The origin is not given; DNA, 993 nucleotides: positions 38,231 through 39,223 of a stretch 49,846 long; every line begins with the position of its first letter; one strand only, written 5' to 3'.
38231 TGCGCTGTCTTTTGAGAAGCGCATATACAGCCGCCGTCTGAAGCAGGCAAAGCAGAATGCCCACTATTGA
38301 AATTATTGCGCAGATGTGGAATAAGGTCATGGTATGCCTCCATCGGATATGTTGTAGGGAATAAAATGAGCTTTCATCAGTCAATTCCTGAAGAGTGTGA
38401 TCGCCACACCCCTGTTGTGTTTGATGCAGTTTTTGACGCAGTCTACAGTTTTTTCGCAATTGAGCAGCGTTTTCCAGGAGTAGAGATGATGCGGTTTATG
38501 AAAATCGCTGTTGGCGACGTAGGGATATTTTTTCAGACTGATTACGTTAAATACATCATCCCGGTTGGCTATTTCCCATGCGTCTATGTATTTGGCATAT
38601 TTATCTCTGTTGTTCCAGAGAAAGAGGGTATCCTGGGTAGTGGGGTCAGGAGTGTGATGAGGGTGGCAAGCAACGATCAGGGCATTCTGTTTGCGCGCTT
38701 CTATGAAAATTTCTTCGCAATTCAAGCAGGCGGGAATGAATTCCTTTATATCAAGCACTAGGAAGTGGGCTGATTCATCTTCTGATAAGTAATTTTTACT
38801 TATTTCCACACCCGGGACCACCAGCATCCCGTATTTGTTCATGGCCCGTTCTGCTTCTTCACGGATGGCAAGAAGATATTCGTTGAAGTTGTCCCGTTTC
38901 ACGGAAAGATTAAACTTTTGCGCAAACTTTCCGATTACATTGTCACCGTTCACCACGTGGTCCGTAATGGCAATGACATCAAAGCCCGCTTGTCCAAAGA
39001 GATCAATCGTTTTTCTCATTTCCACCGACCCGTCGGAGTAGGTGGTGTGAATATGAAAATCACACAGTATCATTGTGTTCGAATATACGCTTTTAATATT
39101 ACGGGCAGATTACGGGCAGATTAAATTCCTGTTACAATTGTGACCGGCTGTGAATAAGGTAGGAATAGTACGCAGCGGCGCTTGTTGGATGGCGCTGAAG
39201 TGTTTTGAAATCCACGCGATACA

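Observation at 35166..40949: Pho-box-headed operon combining PsiE, a cytoplasmic GH1 glycosidase, a PHP phosphoesterase, a GT21 glycosyltransferase and an OlsF-like bifunctional acyltransferase: a candidate phosphate-sparing membrane-lipid remodelling system with non-canonical members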

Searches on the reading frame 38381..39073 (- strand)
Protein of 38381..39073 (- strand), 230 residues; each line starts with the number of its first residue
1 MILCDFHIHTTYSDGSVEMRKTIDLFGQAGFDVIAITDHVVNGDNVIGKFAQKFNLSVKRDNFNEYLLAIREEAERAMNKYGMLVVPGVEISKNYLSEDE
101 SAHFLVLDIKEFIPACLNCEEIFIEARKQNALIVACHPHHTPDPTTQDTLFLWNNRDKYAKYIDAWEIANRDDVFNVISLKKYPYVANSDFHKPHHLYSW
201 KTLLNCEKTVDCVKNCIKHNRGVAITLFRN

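Call 4: search_protein_families(library=pfam, proteins=[window:38381-39073:-], max_evalue=0.01)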
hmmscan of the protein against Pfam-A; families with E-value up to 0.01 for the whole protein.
window:38381-39073:- (230 aa): 1 family
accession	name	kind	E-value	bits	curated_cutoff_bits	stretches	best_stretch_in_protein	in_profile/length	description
PF02811.25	PHP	-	1.3e-07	32.5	26.4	1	5-107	1-78/164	PHP domain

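Call 5: search_protein_families(library=ncbifam, proteins=[window:38381-39073:-], max_evalue=0.01)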
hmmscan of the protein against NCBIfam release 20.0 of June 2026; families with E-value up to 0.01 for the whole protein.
window:38381-39073:- (230 aa): 9 families
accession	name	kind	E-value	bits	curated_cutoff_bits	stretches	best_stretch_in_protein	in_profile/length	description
NF038032.1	CehA_McbA_metalo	domain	5.3e-14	52.4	80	1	4-205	5-165/315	CehA/McbA family metallohydrolase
NF041577.1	nside_bi_sphtase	equivalog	7.7e-07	28.5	400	1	2-48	2-49/276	3',5'-nucleoside bisphosphate phosphatase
NF004981.0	PRK06361.1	equivalog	7.8e-07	28.7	117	1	4-42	2-42/217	histidinol phosphate phosphatase domain-containing protein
NF045780.1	TrlF_fam_ATP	equivalog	9e-07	28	350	1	4-107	8-95/944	TrlF family AAA-like ATPase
NF041661.1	Cycl_ph_dihydrol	equivalog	2.2e-06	27.2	500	0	72-132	42-102/259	phosphoribosyl 1,2-cyclic phosphate 1,2-diphosphodiesterase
NF047791.1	RNaseRnm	equivalog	3.5e-06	26.5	375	1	3-39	2-38/275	RNase RNM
TIGR01856.1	hisJ_fam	subfamily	4.5e-06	26.6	90.2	1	4-104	1-96/252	histidinol-phosphatase HisJ family protein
NF006375.0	PRK08609.1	equivalog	5.2e-06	25.3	426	1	2-40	335-373/571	DNA polymerase/3'-5' exonuclease PolX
NF006251.0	PRK08392.1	equivalog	0.00037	20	212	1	4-40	2-38/216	hypothetical protein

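Call 32: search_solved_structures(query=window:38381-39073:-, max_evalue=1, show_alignments=2)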
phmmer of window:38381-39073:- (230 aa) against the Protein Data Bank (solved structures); distinct sequences matched with E-value up to 1: 7.
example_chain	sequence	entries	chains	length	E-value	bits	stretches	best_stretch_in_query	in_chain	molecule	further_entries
2anu_A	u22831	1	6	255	3e-61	210.3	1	2-229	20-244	hypothetical protein TM0559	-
3e38_A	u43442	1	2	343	4.8e-06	29.6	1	2-153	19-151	two-domain protein containing predicted PHP-like metal-dependent phosphoesterase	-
9etk_A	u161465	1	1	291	0.037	16.9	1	4-40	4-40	Metal-dependent phosphoesterases (PHP family)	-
1qyi_A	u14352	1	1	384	0.059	16.3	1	136-177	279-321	hypothetical protein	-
7ug9_A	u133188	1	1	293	0.21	14.5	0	2-40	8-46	5'-3' exoribonuclease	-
7f86_A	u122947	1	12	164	0.61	12.9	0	163-191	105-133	Phycoerythrin alpha subunit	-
3e0f_A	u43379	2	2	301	0.62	12.9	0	5-41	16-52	Putative Metal-dependent Phosphoesterase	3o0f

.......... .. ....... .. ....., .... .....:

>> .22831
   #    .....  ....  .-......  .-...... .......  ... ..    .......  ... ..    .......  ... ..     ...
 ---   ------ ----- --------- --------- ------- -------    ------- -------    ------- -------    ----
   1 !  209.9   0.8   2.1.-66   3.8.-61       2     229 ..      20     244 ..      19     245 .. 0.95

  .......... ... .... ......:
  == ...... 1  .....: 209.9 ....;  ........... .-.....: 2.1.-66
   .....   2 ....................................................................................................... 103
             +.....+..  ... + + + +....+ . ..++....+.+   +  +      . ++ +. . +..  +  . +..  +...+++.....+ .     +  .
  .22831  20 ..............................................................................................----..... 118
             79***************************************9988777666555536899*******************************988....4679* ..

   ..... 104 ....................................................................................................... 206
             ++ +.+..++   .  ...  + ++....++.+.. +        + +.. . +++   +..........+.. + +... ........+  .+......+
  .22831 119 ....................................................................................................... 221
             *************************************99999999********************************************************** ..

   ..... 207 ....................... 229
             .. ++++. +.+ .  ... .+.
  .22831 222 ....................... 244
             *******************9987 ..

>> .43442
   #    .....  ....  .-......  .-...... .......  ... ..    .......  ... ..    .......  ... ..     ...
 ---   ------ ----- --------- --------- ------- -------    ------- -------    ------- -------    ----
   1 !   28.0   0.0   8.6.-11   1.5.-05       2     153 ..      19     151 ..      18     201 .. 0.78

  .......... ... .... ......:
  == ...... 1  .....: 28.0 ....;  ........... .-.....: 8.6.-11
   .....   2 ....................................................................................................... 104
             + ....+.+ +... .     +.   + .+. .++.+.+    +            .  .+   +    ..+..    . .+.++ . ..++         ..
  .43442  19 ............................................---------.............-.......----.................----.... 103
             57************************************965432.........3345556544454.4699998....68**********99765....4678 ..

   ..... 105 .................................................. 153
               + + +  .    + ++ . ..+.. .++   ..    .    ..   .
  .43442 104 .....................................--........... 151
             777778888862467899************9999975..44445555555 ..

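Call 40: find_homologous_proteins(query=window:38381-39073:-, max_evalue=0.00001)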
Query window:38381-39073:- (230 aa): 2809 proteins with E <= 0.00001 among 2948 candidates; the best 120 are listed.
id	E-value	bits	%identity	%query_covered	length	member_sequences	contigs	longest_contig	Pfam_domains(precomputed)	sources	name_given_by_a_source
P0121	7.0e-147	505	93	100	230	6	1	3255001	PF02811.27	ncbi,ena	-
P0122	1.7e-135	468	83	100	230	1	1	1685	PF02811.27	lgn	-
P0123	1.1e-134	465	86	100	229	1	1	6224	PF02811.27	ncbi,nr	ncbi:MAG TPA: PHP domain-containing protein [Nitrospirota bacterium]|nr:PHP domain-containing protei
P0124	1.9e-134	465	83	100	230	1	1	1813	PF02811.27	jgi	-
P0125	3.5e-134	464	83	100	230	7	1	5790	PF02811.27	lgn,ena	-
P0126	1.2e-132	459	83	100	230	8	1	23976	PF02811.27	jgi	jgi:3',5'-nucleoside bisphosphate phosphatase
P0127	2.6e-132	458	82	100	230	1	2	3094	PF02811.27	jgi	jgi:3',5'-nucleoside bisphosphate phosphatase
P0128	1.2e-130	452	81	100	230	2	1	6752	PF02811.27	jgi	jgi:predicted metal-dependent phosphoesterase TrpH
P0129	1.6e-129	449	81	100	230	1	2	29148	PF02811.27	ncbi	-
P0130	5.2e-129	447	81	100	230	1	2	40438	PF02811.27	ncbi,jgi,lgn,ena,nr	ncbi:MAG TPA: PHP domain-containing protein [Nitrospirota bacterium]|nr:PHP domain-containing protei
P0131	3.2e-128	444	80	100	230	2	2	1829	PF02811.27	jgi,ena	-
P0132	8.6e-128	443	79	100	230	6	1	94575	PF02811.27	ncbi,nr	ncbi:MAG TPA: PHP domain-containing protein [Nitrospirota bacterium]|nr:PHP domain-containing protei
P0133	1.2e-127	442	80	100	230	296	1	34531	PF02811.27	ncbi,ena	-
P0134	1.5e-127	442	81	100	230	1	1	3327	PF02811.27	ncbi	-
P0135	1.7e-127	442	81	100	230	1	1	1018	PF02811.27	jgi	-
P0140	6.5e-127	440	81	100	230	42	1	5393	PF02811.27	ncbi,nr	ncbi:MAG: phosphotransferase [Syntrophaceae bacterium]|nr:phosphotransferase [Syntrophaceae bacteriu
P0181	2.0e-122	425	77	100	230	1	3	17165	PF02811.27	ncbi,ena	ncbi:MAG: PHP domain-containing protein [Planctomycetota bacterium]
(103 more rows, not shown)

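Call 41: find_encoding_contigs(protein=P0181, flank=10000, max_places=2)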
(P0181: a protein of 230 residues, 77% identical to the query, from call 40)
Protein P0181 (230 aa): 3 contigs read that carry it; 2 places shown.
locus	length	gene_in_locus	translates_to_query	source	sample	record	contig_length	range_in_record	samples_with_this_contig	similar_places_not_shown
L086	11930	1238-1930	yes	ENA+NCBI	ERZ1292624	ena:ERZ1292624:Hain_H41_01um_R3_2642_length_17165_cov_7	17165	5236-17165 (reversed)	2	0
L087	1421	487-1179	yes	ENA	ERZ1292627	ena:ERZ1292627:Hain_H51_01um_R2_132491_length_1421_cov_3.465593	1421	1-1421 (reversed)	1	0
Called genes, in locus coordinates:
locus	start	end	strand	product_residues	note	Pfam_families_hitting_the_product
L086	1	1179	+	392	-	PF00232:Glyco_hydro_1, PF00150:Cellulase (weak), PF02449:Glyco_hydro_42 (weak)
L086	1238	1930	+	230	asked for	PF02811:PHP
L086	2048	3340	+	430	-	PF13506:Glyco_transf_21, PF13641:Glyco_tranf_2_3, PF00535:Glycos_transf_2 (weak), PF13632:Glyco_trans_2_3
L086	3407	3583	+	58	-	-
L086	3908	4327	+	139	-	PF06146:PsiE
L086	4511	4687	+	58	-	-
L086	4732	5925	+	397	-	PF00512:HisKA, PF02518:HATPase_c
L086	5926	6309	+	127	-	PF00072:Response_reg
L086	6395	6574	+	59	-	-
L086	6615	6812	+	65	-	-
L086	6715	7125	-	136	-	-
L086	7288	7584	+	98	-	PF12760:Zn_ribbon_IS1595 (faint), PF03811:Zn_ribbon_InsA, PF01396:Zn_ribbon_Top1 (faint), PF03119:DNA_ligase_ZBD (faint)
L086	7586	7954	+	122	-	PF19991:HMA_2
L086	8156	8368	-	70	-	PF12085:DUF3562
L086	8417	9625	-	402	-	PF00438:S-AdoMet_synt_N, PF02772:S-AdoMet_synt_M, PF02773:S-AdoMet_synt_C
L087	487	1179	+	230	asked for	PF02811:PHP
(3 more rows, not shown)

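Call 42: find_encoding_contigs(protein=P0140, flank=10000, max_places=2)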
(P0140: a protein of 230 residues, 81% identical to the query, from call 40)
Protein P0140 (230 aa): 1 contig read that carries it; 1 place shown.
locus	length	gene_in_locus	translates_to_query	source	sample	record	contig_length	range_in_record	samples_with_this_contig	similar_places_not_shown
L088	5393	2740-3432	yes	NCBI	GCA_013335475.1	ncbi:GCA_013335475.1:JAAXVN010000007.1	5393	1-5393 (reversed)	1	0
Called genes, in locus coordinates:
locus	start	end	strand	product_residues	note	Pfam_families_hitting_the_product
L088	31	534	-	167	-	PF13358:DDE_3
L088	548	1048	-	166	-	PF13384:HTH_23, PF13518:HTH_28 (weak), PF13551:HTH_29, PF13565:HTH_32, PF13592:HTH_33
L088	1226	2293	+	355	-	PF03706:LPG_synthase_TM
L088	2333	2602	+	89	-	-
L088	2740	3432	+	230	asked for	PF02811:PHP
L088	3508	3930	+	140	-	PF00072:Response_reg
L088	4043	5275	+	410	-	PF13506:Glyco_transf_21, PF13641:Glyco_tranf_2_3, PF00535:Glycos_transf_2 (weak), PF13632:Glyco_trans_2_3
